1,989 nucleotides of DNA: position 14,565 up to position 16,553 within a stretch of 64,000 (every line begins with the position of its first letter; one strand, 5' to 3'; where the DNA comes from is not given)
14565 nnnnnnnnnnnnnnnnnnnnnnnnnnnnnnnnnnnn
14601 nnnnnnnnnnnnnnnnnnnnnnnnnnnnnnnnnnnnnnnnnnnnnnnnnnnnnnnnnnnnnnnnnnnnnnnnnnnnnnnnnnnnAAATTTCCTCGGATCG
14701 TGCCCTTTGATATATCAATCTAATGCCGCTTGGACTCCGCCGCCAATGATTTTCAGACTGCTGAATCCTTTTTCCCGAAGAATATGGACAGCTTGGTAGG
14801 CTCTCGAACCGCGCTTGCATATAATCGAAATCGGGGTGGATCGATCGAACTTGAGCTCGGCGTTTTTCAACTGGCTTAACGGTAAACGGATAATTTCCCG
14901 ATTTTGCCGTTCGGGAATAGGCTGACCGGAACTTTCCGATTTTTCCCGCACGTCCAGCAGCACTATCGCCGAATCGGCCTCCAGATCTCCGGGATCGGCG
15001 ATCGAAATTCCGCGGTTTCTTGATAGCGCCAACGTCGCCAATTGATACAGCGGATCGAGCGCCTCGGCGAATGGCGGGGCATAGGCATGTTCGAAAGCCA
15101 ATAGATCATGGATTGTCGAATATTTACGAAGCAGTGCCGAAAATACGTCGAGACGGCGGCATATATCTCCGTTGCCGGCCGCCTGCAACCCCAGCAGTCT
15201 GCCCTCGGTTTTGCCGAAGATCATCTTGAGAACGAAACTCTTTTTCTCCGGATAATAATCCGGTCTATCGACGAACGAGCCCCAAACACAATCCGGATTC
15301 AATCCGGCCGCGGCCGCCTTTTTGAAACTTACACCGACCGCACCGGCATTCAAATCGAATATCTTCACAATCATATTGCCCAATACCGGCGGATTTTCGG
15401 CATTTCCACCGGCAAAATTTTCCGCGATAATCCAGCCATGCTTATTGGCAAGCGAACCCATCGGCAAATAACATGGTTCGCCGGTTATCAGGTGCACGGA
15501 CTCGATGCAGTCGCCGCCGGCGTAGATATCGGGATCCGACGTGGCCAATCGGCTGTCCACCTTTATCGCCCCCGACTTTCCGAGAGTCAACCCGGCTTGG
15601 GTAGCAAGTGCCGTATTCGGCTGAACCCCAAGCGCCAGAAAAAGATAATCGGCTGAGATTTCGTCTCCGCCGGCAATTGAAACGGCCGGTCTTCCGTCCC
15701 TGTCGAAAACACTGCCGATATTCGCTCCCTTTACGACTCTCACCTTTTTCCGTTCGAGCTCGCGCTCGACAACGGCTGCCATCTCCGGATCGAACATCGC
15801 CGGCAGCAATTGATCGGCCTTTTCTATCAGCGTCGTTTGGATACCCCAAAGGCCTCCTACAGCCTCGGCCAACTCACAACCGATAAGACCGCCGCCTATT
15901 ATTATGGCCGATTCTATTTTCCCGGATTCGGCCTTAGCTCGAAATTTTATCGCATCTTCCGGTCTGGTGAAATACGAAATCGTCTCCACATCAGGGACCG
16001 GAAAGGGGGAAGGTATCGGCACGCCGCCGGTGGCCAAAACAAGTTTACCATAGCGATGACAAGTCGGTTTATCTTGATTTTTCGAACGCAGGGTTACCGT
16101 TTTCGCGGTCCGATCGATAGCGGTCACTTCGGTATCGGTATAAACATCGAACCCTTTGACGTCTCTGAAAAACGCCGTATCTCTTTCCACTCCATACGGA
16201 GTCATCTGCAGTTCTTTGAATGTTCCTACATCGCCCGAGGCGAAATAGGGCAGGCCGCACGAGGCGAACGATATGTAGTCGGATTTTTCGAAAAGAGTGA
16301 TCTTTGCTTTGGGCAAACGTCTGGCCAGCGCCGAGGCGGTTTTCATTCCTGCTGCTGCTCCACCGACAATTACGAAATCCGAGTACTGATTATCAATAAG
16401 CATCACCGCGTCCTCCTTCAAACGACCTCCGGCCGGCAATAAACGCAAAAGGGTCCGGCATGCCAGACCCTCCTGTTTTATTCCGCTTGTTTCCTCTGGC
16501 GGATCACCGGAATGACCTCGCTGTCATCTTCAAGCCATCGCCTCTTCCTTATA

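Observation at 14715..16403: CoADR-rhodanese fusion (persulfide/polysulfide reductase-like) placed between the dsr operon and the haem/sirohaem operon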

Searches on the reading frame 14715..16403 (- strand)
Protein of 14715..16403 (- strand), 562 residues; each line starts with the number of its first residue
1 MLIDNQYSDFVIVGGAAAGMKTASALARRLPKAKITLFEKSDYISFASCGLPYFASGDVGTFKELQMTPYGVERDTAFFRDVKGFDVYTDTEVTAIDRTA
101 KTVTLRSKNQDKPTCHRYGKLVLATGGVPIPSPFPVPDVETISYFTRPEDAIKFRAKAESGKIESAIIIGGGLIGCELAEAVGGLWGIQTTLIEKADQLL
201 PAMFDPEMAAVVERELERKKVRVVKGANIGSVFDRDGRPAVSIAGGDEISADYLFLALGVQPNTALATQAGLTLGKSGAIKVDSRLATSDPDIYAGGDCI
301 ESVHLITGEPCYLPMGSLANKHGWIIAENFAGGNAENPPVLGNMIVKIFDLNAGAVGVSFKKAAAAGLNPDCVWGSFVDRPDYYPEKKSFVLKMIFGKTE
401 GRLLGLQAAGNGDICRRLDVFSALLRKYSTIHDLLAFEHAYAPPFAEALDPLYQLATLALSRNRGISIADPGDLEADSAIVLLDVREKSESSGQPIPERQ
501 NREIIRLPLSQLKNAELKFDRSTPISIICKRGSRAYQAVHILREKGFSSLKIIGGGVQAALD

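Call 3: search_protein_families(library=pfam, proteins=[window:14715-16403:-], max_evalue=0.01)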
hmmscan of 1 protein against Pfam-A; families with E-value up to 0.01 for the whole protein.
window:14715-16403:- (562 aa): 11 families
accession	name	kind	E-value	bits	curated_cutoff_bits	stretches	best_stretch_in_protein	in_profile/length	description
PF07992.20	Pyr_redox_2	-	8.8e-55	186.6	26.1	1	9-304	2-282/291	Pyridine nucleotide-disulphide oxidoreductase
PF00070.33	Pyr_redox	-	1.9e-18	67.2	22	1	166-233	2-67/82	Pyridine nucleotide-disulphide oxidoreductase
PF02852.28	Pyr_redox_dim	-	2.2e-08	34.7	25.3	1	346-450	4-107/110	Pyridine nucleotide-disulphide oxidoreductase, dimerisation domain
PF01266.30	DAO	-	4.7e-08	33.4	27.9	0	9-45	1-35/353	FAD dependent oxidoreductase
PF03486.20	HI0933_like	-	2.5e-07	30.8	50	0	9-42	2-33/244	HI0933-like protein Rossmann domain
PF00581.25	Rhodanese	-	9.9e-07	29.6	22.2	1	477-559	11-98/102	Rhodanese-like domain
PF13450.12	NAD_binding_8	-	1.3e-06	29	21.9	1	12-45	1-32/68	NAD(P)-binding Rossmann-like domain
PF13738.12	Pyr_redox_3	-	1e-05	25.4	30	1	83-294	94-302/305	Pyridine nucleotide-disulphide oxidoreductase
PF05834.18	Lycopene_cycl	-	0.0003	20.4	23.4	0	9-47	1-39/380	Lycopene cyclase protein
PF13454.12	NAD_binding_9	-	0.0013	19.2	21.8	0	11-43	1-35/155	FAD-NAD(P)-binding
PF01946.23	Thi4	-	0.0056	16.4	26.2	1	2-41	12-50/235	Thi4 family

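Call 4: search_protein_families(library=ncbifam, proteins=[window:14715-16403:-], max_evalue=0.01)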
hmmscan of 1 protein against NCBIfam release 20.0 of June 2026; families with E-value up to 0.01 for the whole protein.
window:14715-16403:- (562 aa): 63 families (the best 25 are shown)
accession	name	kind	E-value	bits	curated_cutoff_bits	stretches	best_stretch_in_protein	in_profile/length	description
TIGR03385.1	CoA_CoA_reduc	equivalog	5.9e-98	328.5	578.8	1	11-453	3-436/439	CoA-disulfide reductase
NF007123.0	PRK09564.1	equivalog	1.5e-87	294.2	458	1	11-452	4-436/444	CoA-disulfide reductase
NF046103.1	NOXase_Strep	equivalog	2.9e-58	197.9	600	1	11-447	3-429/442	H2O-forming NADH oxidase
NF010037.0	PRK13512.1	equivalog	6.6e-54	183.4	394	1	10-450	4-428/438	CoA-disulfide reductase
NF045765.1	PhenlGlyoxDHPadH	equivalog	3e-35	121.9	475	1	8-350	3-326/416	NADH-dependent phenylglyoxylate dehydrogenase subunit epsilon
TIGR02374.1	nitri_red_nirB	equivalog_domain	3.7e-35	121.6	578.35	1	79-304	63-282/794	nitrite reductase large subunit NirB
TIGR02053.1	MerA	equivalog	5.3e-34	118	454.45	1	85-449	95-446/465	mercury(II) reductase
TIGR01350.1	lipoamide_DH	equivalog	2.8e-32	112.1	408.8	1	98-411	114-411/461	dihydrolipoyl dehydrogenase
NF003437.0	PRK04965.1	equivalog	7.6e-30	104.2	392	1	79-302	67-277/378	NADH:flavorubredoxin reductase NorW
NF042949.2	3PPDioc_HcaD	equivalog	4.6e-28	98.1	450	1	9-300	3-276/386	3-phenylpropionate/cinnamic acid dioxygenase ferredoxin--NAD(+) reductase subunit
NF041682.1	ant_diox_AndAa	equivalog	5.9e-26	91.1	650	1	9-335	5-314/406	anthranilate 1,2-dioxygenase system ferredoxin--NAD(+) reductase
NF011565.0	PRK14989.1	subfamily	1.5e-24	86.2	883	1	79-304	68-287/847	nitrite reductase large subunit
NF004991.0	PRK06370.1-3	subfamily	4.8e-22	78.2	620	1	116-300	163-342/509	FAD-containing oxidoreductase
NF004943.0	PRK06292.2-1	equivalog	1.7e-21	76.5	432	1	100-411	115-412/456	dihydrolipoyl dehydrogenase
NF005883.0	PRK07845.1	equivalog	1.8e-21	76.7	479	1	115-362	137-366/466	NAD(P)H-quinone dehydrogenase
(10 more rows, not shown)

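Call 5: search_solved_structures(query=window:14715-16403:-, max_evalue=1e-10, show_alignments=3)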
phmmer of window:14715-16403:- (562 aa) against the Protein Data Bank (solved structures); distinct sequences matched with E-value up to 1e-10: 89 (the best 60 are shown).
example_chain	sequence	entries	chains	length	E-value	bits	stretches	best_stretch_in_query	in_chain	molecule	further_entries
6pfz_D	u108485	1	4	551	2.7e-113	382.7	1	10-557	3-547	NADH oxidase (NoxA-3)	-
3iwa_A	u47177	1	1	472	8e-91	308.5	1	10-452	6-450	FAD-dependent pyridine nucleotide-disulphide oxidoreductase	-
8a56_A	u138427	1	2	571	2.2e-85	290.5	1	9-554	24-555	Coenzyme A-persulfide reductase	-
3nta_A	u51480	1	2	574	1e-75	258.6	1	10-555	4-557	FAD-dependent pyridine nucleotide-disulphide oxidoreductase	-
4ocg_A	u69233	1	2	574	1.4e-75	258.1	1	10-555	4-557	FAD-dependent pyridine nucleotide-disulphide oxidoreductase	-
3ntd_A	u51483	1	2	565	2.1e-74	254.3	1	10-555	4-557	FAD-dependent pyridine nucleotide-disulphide oxidoreductase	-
3icr_A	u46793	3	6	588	3.5e-74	253.6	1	10-556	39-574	Coenzyme A-Disulfide Reductase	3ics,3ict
3nt6_A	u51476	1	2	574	5.8e-73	249.5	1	10-555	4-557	FAD-dependent pyridine nucleotide-disulphide oxidoreductase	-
6ruz_A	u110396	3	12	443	1.2e-72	248.5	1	10-455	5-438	NADH oxidase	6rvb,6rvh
4fx9_A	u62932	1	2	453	3.9e-66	227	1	5-457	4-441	Coenzyme A disulfide reductase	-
3kd9_A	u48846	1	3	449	8.5e-66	225.9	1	10-458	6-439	Coenzyme A disulfide reductase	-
5l1n_A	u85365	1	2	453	1e-65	225.6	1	5-457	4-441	Coenzyme A disulfide reductase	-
3cgb_A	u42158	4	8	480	2e-59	204.9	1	9-457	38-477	Pyridine nucleotide-disulfide oxidoreductase, class I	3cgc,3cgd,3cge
1nhr_A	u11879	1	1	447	5.3e-46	160.5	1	11-450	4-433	NADH PEROXIDASE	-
1joa_A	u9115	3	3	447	7.3e-46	160.1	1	11-450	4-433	NADH PEROXIDASE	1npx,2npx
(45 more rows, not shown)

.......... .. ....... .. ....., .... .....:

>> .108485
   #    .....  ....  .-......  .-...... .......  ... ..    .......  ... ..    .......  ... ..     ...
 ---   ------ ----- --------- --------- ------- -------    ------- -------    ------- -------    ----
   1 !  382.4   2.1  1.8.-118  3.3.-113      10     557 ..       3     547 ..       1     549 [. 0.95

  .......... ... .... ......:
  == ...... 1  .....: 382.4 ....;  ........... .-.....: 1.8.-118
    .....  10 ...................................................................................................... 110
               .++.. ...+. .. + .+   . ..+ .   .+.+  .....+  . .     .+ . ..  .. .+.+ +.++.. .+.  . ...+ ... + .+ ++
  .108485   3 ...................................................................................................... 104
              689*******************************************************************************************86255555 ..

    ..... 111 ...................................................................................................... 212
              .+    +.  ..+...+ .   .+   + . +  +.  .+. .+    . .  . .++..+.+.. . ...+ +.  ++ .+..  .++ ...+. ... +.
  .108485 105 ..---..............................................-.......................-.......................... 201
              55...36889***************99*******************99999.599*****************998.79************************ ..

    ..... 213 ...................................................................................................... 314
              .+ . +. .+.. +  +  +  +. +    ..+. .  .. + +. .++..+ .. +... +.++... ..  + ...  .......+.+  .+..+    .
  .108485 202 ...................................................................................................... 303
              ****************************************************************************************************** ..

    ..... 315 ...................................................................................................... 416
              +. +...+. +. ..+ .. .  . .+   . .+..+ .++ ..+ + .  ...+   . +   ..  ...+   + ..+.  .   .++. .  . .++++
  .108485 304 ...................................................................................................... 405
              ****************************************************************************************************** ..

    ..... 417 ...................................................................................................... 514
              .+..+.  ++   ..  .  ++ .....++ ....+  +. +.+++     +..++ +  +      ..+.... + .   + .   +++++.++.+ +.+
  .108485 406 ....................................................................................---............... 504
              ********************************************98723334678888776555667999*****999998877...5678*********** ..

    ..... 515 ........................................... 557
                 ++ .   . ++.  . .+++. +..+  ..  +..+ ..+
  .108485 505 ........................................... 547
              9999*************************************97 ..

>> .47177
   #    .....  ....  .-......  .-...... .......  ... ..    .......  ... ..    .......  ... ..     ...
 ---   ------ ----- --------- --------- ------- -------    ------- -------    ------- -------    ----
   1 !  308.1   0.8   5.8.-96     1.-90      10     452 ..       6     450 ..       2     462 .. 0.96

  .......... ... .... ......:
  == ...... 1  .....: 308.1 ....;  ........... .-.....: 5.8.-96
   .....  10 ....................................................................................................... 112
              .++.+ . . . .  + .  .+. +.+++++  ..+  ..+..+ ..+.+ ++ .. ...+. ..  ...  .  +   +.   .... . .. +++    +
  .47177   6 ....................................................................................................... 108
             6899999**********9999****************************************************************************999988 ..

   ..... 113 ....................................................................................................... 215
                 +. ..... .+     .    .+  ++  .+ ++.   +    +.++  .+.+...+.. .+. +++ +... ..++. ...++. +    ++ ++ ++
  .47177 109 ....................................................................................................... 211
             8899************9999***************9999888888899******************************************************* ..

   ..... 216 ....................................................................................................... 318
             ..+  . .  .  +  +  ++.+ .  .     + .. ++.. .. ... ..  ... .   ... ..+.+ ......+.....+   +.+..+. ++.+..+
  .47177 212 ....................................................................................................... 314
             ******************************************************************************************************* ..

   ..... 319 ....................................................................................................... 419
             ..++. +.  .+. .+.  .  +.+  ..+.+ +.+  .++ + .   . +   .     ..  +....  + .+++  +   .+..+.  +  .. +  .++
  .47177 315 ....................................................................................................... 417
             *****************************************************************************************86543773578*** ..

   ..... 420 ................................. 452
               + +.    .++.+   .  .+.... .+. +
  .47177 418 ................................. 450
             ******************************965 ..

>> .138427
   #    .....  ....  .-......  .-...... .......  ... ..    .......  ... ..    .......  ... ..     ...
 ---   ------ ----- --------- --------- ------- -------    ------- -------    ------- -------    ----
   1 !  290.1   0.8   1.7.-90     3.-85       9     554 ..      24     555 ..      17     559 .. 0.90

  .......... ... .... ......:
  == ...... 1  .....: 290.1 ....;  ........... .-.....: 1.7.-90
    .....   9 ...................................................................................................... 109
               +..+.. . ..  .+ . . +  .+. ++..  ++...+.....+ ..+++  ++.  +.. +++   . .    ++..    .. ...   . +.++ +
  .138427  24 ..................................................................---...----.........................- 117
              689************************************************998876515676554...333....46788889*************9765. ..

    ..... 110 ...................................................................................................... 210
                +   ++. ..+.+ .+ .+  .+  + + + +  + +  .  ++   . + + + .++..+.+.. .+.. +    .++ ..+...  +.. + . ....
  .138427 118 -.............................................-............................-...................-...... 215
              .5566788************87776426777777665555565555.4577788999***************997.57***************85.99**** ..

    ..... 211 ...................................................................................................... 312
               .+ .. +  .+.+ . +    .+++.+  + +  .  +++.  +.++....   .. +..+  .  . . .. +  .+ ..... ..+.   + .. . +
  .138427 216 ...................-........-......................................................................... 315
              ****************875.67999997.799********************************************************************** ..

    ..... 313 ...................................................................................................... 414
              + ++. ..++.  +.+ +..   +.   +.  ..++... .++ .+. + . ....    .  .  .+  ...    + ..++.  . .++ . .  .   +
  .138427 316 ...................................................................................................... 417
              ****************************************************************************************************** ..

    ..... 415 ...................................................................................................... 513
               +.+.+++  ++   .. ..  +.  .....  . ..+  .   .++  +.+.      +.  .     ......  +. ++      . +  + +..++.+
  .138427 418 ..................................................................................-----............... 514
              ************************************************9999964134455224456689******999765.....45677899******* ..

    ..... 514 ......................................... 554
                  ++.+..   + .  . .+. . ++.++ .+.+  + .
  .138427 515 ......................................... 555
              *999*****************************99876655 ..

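Call 11: find_encoding_contigs(protein=window:14715-16403:-, flank=10000, max_places=6)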
Protein window:14715-16403:- (562 aa): no gene with exactly this product is on record in the collection.

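Call 12: find_homologous_proteins(query=window:14715-16403:-, max_evalue=1e-20)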
Query window:14715-16403:- (562 aa): 5909 proteins with E <= 1e-20 among 8000 candidates; the best 120 are listed.
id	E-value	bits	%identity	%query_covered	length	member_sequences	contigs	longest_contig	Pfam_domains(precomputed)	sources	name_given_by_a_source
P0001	0.0e+0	1261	100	100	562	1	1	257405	PF01266.31,PF13450.13,PF02852.29,PF07992.21,PF00070.34,PF00581.26,PF13738.13,PF03486.21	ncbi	-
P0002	5.8e-281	951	74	100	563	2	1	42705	PF02852.29,PF07992.21,PF00070.34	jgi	-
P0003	1.8e-194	666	54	99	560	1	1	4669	PF01266.31,PF02852.29,PF07992.21,PF00070.34,PF00581.26,PF13738.13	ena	-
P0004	6.1e-194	664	53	100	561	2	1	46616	PF01266.31,PF13450.13,PF02852.29,PF07992.21,PF00070.34,PF00581.26,PF13738.13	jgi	jgi:NADPH-dependent 2,4-dienoyl-CoA reductase/sulfur reductase-like enzyme/rhodanese-related sulfurt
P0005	1.0e-193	663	55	99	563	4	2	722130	PF02852.29,PF07992.21,PF00070.34,PF00581.26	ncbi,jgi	ncbi:MAG: FAD-dependent oxidoreductase [bacterium]|jgi:NADPH-dependent 2,4-dienoyl-CoA reductase/sul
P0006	1.2e-193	663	53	100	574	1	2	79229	PF01266.31,PF02852.29,PF07992.21,PF00070.34,PF00581.26,PF13738.13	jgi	jgi:NADPH-dependent 2,4-dienoyl-CoA reductase/sulfur reductase-like enzyme/rhodanese-related sulfurt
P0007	4.0e-193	661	53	99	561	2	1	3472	PF01266.31,PF02852.29,PF07992.21,PF00070.34,PF00581.26,PF13738.13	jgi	-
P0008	2.2e-192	659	55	99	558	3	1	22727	PF01266.31,PF02852.29,PF07992.21,PF00070.34,PF00581.26,PF13738.13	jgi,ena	-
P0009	4.7e-192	658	54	99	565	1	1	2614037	PF01266.31,PF02852.29,PF07992.21,PF00070.34,PF00581.26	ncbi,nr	ncbi:MAG: FAD-dependent oxidoreductase [Candidatus Zixiibacteriota bacterium]|nr:MAG: FAD-dependent 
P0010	6.1e-192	657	53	99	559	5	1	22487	PF01266.31,PF02852.29,PF07992.21,PF00070.34,PF00581.26,PF13738.13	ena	-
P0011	8.3e-192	657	53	100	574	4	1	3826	PF01266.31,PF07992.21,PF00070.34,PF00581.26,PF13738.13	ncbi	-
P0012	8.7e-192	657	54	99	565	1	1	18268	PF01266.31,PF02852.29,PF07992.21,PF00070.34,PF00581.26,PF13738.13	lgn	-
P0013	3.0e-191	655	54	99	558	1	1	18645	PF02852.29,PF07992.21,PF00070.34,PF00581.26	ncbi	ncbi:MAG: FAD-dependent oxidoreductase [Candidatus Zixiibacteriota bacterium]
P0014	3.7e-191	655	52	99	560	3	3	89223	PF01266.31,PF02852.29,PF07992.21,PF00070.34,PF00581.26,PF13738.13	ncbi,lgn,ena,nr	ncbi:MAG: FAD-dependent oxidoreductase [candidate division Zixibacteria bacterium]|nr:FAD-dependent 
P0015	1.2e-190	653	53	99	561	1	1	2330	PF01266.31,PF02852.29,PF07992.21,PF00070.34,PF00581.26,PF13738.13,PF03486.21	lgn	-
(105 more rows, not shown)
